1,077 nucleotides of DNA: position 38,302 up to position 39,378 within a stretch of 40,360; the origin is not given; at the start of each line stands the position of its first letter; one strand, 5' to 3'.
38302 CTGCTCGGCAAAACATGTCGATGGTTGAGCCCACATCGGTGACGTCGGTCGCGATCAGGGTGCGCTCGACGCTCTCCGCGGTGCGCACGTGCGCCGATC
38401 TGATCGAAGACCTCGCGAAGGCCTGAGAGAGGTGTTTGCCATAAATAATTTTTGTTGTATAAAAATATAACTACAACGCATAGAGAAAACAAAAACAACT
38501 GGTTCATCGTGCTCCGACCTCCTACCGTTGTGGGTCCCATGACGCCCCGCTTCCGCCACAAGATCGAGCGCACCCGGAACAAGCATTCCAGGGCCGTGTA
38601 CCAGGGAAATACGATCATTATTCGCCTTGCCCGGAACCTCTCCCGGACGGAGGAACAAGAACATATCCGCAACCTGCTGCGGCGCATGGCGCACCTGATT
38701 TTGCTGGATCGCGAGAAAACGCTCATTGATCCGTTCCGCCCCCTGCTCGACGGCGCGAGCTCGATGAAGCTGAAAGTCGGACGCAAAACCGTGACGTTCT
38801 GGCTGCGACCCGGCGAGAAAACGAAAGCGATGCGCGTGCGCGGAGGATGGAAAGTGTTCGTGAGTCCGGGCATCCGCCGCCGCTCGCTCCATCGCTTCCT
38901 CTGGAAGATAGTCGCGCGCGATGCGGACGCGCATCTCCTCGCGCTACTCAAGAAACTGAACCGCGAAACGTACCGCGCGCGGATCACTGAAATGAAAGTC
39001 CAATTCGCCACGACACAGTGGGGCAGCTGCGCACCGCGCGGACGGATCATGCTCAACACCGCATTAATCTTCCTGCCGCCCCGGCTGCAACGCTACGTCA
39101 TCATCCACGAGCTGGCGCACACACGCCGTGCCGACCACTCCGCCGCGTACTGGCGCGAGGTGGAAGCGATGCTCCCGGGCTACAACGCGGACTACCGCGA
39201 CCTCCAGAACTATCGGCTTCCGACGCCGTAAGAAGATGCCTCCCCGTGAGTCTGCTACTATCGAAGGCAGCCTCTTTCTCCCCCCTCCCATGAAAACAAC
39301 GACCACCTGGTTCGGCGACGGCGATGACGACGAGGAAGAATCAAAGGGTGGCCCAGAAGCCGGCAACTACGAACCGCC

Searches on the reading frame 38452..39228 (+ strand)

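Call 33: search_protein_families(library=pfam, proteins=[window:38452-39228:+], max_evalue=0.001)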
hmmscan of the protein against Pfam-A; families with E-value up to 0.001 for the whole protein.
window:38452-39228:+ (259 aa): 2 families
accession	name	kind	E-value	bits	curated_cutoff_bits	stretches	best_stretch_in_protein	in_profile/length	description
PF01863.23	YgjP-like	-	1e-29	104.5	26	1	69-252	23-205/207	YgjP-like, metallopeptidase domain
PF10263.15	SprT-like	-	6.9e-06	26.3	25.6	0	164-224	3-72/108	SprT-like family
